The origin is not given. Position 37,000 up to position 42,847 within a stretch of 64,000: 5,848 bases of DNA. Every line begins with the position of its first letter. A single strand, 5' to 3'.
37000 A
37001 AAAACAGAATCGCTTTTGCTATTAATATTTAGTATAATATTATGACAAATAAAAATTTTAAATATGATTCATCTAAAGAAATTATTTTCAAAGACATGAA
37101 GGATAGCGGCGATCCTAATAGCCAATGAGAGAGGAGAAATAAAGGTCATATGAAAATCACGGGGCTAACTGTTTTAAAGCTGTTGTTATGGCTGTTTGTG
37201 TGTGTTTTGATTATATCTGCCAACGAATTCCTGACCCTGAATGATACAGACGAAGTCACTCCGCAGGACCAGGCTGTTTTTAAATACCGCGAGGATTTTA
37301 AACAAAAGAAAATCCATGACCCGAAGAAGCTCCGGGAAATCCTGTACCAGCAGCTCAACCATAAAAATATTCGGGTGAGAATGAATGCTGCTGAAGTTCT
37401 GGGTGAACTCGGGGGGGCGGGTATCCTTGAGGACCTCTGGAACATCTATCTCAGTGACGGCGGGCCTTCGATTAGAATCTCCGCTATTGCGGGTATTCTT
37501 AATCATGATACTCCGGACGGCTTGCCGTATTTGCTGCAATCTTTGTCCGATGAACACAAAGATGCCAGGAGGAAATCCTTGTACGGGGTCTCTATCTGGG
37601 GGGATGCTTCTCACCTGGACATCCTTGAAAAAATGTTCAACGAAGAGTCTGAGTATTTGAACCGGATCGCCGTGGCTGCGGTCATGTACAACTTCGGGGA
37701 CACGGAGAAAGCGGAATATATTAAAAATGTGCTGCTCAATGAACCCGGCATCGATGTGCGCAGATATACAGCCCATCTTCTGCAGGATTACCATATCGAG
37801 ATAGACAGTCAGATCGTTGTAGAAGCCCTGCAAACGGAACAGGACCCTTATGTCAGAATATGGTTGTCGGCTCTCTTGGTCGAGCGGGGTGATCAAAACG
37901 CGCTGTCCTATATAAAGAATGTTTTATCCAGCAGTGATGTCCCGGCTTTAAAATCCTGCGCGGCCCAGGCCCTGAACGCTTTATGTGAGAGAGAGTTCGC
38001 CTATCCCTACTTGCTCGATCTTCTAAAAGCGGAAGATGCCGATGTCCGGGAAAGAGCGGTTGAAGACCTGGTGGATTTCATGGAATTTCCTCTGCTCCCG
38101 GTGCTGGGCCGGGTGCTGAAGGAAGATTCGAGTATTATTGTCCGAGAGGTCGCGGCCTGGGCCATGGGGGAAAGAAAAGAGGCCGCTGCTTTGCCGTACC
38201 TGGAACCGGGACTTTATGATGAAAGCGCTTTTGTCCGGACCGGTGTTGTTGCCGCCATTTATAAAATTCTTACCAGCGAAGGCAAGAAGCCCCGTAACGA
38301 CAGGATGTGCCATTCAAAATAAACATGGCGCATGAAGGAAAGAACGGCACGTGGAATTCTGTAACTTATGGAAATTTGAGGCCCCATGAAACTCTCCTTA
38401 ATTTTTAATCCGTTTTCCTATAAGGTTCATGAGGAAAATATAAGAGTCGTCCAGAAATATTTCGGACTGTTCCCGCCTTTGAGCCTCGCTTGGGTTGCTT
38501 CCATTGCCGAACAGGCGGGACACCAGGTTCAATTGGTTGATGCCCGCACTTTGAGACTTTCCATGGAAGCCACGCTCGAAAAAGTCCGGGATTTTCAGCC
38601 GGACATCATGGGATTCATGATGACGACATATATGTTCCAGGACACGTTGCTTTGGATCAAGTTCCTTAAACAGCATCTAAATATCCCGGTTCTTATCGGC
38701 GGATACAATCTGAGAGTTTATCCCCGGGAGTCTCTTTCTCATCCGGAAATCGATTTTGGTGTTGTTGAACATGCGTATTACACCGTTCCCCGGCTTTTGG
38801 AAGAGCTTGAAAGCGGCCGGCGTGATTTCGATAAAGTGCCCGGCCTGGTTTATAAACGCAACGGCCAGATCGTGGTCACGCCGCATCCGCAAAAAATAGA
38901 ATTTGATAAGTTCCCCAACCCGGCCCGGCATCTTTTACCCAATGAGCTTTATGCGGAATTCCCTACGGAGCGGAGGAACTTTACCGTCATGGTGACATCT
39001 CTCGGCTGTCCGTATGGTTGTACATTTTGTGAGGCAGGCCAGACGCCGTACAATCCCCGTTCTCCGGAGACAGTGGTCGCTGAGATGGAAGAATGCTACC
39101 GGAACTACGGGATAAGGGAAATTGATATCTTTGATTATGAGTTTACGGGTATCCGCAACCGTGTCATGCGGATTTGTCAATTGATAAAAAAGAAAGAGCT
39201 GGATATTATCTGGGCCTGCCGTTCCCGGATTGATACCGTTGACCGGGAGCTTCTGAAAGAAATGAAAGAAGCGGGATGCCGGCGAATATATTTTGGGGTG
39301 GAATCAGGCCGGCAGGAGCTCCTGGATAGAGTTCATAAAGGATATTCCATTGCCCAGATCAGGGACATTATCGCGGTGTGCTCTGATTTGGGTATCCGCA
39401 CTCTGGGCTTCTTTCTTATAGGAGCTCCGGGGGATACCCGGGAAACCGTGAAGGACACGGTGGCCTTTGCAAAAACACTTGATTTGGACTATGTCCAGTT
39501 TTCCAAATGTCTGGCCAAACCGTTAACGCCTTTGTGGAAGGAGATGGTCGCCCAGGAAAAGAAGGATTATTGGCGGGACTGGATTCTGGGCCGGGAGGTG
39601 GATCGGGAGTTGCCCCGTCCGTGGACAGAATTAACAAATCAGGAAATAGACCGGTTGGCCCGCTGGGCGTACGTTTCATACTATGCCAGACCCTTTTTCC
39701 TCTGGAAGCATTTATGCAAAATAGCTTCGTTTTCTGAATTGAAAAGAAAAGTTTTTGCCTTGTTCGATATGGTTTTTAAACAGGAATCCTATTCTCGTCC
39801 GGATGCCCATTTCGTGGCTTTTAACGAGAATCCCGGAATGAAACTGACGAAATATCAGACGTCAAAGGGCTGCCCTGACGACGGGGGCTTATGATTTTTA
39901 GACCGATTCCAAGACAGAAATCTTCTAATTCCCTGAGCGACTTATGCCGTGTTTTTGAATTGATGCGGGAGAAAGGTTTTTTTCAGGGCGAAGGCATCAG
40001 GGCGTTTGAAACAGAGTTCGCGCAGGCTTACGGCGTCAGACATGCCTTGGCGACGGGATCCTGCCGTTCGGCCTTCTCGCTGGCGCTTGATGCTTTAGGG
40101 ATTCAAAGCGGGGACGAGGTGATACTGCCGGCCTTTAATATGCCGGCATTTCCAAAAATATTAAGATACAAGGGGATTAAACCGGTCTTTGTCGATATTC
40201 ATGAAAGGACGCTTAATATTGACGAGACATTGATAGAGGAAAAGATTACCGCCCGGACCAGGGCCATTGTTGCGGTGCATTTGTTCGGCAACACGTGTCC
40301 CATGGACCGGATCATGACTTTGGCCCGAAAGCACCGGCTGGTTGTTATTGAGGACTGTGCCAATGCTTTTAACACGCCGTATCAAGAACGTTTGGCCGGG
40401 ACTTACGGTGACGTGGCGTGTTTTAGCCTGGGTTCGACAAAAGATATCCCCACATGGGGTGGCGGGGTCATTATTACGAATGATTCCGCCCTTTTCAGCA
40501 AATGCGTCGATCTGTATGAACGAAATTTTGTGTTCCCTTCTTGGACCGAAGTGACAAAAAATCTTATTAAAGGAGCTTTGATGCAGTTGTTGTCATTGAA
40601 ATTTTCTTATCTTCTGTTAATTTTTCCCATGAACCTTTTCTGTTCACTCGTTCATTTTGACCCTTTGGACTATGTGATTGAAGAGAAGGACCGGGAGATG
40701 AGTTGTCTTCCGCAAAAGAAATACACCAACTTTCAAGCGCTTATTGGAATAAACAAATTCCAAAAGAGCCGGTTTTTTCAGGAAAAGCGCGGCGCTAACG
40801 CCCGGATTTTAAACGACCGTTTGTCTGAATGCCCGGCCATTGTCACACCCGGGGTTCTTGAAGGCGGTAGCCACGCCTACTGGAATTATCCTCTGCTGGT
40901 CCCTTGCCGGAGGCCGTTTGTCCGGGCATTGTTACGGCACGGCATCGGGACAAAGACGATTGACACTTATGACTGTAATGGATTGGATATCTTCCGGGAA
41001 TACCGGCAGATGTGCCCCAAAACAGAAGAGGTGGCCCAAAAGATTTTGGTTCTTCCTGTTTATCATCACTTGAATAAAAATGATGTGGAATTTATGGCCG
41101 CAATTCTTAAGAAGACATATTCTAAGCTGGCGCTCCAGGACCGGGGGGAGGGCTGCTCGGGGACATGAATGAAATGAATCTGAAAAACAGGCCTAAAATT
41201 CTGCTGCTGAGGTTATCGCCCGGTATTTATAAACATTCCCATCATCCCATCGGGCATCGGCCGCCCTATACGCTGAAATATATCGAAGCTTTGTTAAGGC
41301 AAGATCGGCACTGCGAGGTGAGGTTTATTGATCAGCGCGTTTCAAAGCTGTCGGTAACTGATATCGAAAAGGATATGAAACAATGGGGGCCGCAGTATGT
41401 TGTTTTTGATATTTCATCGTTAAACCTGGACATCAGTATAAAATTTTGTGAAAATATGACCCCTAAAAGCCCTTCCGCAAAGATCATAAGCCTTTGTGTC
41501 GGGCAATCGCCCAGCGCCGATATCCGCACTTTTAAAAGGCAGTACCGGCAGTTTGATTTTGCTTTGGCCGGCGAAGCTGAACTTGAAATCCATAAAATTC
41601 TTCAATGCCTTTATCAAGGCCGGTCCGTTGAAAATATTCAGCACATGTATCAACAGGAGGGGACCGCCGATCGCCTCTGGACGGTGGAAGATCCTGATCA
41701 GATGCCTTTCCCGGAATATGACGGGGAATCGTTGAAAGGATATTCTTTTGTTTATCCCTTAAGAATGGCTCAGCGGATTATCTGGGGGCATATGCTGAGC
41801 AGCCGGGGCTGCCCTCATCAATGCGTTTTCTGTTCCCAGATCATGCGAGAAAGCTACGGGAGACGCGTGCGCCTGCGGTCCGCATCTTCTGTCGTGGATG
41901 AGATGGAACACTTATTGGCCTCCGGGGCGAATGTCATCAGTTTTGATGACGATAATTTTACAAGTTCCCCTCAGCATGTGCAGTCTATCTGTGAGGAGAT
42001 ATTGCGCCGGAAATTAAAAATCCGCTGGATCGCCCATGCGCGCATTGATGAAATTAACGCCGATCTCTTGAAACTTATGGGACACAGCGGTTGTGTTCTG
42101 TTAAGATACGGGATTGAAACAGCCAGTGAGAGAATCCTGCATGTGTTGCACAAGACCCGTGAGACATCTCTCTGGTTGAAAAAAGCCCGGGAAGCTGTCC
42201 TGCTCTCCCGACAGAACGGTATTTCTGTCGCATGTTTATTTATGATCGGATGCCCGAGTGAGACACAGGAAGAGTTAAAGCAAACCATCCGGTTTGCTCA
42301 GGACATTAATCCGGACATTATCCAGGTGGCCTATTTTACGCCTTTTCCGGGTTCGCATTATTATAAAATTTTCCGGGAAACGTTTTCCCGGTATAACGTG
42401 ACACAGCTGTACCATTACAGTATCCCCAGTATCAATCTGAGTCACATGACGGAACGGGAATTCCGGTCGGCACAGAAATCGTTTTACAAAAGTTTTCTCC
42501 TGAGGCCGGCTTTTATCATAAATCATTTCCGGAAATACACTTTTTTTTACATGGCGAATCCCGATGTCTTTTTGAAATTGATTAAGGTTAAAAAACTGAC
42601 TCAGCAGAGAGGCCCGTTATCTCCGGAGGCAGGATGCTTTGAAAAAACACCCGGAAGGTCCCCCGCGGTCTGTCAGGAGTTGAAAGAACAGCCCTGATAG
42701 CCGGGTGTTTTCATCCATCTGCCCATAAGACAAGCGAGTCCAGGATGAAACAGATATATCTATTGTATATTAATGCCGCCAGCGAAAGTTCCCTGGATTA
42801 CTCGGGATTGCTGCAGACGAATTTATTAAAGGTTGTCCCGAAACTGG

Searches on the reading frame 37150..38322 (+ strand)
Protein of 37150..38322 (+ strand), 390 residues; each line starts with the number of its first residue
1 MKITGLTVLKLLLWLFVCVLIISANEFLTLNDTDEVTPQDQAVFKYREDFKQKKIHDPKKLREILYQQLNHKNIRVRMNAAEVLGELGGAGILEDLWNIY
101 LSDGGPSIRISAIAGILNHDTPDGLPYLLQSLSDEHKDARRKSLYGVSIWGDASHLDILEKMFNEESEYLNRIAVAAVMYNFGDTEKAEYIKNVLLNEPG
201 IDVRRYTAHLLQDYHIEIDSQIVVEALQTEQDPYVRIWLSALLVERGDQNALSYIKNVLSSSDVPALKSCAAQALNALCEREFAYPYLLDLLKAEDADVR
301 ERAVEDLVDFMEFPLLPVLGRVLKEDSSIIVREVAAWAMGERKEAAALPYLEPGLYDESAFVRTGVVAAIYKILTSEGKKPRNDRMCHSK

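Call 6: search_protein_families(library=pfam, proteins=[window:37150-38322:+], max_evalue=0.001)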
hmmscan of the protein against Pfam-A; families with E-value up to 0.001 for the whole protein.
window:37150-38322:+ (390 aa): 6 families
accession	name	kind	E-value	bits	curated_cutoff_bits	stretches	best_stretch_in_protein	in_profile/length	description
PF13646.12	HEAT_2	-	1.6e-34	118.5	27.7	5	223-305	4-85/88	HEAT repeats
PF02985.28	HEAT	-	3.9e-20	70.5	23.5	0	63-87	3-27/31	HEAT repeat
PF13513.12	HEAT_EZ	-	5.4e-12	46.4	27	0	346-373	28-55/55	HEAT-like repeat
PF03130.22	HEAT_PBS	-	7.5e-07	29.5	20.9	0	331-355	1-25/27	PBS lyase HEAT-like repeat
PF00514.29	Arm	-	1.5e-06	28.5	20.6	0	315-340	13-37/41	Armadillo/beta-catenin-like repeat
PF21581.3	SCD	-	0.00081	20.1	27.5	0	347-377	31-61/75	Stromalin conservative domain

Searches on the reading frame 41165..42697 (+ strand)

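Call 6: search_protein_families(library=pfam, proteins=[window:41165-42697:+], max_evalue=0.001)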
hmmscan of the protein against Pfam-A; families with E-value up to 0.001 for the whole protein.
window:41165-42697:+ (510 aa): 2 families
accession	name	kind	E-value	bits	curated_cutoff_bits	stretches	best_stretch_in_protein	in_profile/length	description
PF04055.27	Radical_SAM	-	3.9e-16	60.1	29.5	1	212-378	3-166/166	Radical SAM superfamily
PF02310.24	B12-binding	-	2.5e-07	31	32.1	1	33-140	13-115/121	B12 binding domain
